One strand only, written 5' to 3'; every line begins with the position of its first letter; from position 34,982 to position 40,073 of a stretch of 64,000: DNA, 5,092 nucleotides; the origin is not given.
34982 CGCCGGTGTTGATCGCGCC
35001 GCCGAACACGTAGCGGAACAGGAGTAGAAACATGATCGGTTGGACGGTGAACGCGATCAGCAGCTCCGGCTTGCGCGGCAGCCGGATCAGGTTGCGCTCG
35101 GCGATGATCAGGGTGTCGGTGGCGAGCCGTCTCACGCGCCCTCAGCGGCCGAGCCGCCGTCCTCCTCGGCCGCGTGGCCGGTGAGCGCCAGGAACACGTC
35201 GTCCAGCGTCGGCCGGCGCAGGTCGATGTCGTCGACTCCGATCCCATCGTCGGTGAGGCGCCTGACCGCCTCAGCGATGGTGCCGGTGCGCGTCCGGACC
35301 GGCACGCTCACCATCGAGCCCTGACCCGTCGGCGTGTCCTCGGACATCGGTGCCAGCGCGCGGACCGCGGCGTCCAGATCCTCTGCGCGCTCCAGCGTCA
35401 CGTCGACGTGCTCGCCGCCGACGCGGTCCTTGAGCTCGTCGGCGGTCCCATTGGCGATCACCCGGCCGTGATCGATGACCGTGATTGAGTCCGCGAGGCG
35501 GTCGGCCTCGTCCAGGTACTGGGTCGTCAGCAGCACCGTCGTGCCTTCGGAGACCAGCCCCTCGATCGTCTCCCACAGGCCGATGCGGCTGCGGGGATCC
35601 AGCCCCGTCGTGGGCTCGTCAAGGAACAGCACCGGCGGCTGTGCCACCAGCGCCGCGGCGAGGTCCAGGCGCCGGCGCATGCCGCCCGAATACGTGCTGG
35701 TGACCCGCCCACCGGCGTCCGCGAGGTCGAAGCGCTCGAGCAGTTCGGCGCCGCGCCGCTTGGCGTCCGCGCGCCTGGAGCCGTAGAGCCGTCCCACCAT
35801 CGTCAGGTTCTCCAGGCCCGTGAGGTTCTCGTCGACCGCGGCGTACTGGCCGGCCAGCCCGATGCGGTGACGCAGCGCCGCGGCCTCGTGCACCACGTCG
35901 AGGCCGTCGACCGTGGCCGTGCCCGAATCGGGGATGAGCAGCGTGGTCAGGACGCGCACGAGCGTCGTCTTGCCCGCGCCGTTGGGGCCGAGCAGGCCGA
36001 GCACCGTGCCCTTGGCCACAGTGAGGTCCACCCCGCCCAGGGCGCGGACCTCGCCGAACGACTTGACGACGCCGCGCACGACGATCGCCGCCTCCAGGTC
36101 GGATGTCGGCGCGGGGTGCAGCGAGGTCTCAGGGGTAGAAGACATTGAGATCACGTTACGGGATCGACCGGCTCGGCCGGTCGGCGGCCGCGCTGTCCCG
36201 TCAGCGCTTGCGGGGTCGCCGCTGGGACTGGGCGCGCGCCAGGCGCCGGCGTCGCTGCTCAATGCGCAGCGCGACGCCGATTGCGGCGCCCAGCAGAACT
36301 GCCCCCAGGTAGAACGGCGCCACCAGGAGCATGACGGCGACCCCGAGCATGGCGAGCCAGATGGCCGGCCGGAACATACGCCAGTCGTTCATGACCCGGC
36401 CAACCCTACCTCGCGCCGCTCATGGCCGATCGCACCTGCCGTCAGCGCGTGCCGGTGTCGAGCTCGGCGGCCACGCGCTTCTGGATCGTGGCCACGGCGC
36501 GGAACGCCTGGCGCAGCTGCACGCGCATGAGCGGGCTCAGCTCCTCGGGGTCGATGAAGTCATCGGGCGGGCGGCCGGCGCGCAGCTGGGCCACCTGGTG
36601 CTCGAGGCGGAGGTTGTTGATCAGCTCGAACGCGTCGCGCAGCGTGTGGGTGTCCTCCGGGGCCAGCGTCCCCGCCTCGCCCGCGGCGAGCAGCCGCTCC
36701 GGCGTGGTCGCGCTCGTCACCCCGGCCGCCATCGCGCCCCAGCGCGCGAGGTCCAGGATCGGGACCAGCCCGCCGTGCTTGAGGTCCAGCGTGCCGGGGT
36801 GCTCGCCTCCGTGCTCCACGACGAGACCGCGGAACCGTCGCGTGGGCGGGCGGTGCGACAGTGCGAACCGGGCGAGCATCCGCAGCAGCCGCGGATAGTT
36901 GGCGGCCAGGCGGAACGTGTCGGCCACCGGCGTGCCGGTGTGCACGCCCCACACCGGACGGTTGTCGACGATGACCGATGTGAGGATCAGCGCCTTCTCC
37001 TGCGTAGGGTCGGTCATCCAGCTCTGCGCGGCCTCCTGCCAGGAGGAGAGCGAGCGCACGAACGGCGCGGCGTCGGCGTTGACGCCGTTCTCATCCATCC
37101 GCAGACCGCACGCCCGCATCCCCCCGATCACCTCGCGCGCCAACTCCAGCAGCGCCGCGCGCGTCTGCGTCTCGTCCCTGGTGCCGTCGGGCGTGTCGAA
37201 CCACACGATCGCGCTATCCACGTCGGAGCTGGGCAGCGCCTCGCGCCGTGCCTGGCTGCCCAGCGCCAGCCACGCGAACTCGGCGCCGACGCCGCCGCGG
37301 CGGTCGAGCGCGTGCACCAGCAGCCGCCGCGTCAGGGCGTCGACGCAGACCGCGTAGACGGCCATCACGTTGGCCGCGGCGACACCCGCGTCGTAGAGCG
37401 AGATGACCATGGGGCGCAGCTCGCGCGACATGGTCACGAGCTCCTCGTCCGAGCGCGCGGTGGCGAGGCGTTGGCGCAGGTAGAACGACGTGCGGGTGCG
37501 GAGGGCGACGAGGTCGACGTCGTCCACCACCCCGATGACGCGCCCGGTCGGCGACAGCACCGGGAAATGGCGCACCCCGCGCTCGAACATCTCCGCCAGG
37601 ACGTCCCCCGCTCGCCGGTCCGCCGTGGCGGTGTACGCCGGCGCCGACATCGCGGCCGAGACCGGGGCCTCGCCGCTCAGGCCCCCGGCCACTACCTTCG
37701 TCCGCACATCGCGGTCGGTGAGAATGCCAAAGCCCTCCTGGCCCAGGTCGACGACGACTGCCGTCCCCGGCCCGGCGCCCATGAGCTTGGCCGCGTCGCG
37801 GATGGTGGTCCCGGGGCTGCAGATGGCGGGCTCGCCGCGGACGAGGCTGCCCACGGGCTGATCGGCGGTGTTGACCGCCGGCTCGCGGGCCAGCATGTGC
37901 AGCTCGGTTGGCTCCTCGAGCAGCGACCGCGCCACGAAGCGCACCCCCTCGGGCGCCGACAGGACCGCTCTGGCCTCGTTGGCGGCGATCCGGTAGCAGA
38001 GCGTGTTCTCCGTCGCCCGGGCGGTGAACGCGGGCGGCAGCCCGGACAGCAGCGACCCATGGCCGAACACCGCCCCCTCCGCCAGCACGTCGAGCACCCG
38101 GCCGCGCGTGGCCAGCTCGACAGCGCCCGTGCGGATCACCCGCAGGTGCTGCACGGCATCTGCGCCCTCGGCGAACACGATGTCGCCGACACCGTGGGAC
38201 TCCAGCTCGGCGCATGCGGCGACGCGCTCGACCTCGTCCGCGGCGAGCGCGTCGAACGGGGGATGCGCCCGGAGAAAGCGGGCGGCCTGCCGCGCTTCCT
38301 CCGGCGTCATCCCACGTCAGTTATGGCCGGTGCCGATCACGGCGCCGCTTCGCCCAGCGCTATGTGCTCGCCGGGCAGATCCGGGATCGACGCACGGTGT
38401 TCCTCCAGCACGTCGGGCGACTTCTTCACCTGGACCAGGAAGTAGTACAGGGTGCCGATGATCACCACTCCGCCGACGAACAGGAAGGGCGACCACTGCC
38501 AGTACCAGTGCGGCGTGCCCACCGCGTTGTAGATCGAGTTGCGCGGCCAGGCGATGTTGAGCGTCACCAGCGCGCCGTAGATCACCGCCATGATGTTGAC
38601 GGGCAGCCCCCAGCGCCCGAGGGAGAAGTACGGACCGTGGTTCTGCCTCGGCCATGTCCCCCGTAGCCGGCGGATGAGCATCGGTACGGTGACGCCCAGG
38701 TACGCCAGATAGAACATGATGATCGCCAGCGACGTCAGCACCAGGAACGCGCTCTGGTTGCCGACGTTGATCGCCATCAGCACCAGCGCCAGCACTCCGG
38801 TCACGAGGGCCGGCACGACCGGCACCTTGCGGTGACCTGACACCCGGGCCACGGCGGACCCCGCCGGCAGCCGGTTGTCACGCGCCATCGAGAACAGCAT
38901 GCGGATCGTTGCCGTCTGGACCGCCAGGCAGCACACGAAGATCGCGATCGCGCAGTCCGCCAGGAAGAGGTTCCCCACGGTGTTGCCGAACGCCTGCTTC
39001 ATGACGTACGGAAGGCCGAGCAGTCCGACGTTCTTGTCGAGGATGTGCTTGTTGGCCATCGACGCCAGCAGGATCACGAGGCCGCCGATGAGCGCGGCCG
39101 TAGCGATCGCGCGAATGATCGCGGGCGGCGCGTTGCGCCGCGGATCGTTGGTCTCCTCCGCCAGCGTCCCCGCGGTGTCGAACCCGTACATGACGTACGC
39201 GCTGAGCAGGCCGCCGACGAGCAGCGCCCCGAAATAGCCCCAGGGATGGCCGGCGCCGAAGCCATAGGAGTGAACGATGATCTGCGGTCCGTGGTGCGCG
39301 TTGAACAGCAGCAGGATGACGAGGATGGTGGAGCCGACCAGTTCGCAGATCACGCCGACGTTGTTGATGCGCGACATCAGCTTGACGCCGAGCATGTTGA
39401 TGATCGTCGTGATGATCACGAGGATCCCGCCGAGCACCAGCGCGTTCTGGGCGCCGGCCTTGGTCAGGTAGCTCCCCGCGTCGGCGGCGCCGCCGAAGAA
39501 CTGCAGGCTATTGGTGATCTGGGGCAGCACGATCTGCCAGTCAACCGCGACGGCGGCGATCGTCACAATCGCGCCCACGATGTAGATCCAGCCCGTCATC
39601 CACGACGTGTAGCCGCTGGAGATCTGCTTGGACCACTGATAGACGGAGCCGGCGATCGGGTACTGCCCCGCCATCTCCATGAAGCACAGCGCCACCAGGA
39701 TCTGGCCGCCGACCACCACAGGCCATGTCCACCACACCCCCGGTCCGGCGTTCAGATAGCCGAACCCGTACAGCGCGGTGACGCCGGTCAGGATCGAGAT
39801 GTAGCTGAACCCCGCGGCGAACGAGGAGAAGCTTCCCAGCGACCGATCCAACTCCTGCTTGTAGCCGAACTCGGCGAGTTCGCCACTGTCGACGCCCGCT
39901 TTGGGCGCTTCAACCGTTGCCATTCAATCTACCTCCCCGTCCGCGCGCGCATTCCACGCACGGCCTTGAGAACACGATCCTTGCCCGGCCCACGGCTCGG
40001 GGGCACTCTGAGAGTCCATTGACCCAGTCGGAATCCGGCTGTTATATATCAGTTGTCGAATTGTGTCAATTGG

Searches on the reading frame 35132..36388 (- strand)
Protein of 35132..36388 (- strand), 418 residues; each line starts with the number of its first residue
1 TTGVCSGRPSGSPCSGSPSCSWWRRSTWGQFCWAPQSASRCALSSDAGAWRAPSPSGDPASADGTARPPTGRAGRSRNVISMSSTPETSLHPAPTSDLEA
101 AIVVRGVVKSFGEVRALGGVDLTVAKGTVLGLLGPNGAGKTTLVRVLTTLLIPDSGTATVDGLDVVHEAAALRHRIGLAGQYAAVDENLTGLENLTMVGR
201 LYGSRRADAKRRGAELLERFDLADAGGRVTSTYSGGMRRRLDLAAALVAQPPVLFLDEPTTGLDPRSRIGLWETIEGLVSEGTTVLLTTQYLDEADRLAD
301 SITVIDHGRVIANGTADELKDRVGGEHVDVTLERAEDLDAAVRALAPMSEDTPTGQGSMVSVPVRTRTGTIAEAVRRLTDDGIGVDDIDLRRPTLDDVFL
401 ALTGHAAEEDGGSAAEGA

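Call 46: search_protein_families(library=pfam, proteins=[window:35132-36388:-], max_evalue=0.0001)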
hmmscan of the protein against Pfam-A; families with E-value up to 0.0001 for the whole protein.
window:35132-36388:- (418 aa): 3 families
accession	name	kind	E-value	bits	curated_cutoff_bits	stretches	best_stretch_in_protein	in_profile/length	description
PF00005.33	ABC_tran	-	1.2e-30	107.4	25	1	118-261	2-137/137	ABC transporter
PF13304.12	AAA_21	-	3.6e-13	50.7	27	1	180-290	168-298/304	AAA domain, putative AbiEii toxin, Type IV TA system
PF13732.12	DrrA1-3_C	-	1.5e-05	26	27.4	1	314-402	1-80/81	ATP-binding protein DrrA1-3-like, C-terminal domain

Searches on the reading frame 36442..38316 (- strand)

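Call 46: search_protein_families(library=pfam, proteins=[window:36442-38316:-], max_evalue=0.0001)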
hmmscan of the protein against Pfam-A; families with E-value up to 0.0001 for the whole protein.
window:36442-38316:- (624 aa): 4 families
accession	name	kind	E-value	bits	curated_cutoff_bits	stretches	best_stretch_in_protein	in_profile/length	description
PF10335.14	DUF294_C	-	3.2e-42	144.2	22.5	1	475-617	1-143/145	Putative nucleotidyltransferase substrate binding domain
PF03445.19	DUF294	-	1.2e-24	87.2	21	1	299-439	2-137/138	Putative nucleotidyltransferase DUF294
PF00571.33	CBS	-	4.3e-13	49.8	24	1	219-271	1-53/57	CBS domain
PF00027.35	cNMP_binding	-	1.1e-10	41.7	27.5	1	44-119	7-86/89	Cyclic nucleotide-binding domain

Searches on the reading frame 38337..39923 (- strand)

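Call 46: search_protein_families(library=pfam, proteins=[window:38337-39923:-], max_evalue=0.0001)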
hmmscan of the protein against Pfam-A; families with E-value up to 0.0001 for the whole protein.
window:38337-39923:- (528 aa): 2 families
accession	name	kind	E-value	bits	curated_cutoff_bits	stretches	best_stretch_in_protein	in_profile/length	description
PF13520.12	AA_permease_2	-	2.9e-34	119.2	27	1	29-479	1-421/427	Amino acid permease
PF00324.27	AA_permease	-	3.7e-22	79.1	24.6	1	53-504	20-464/470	Amino acid permease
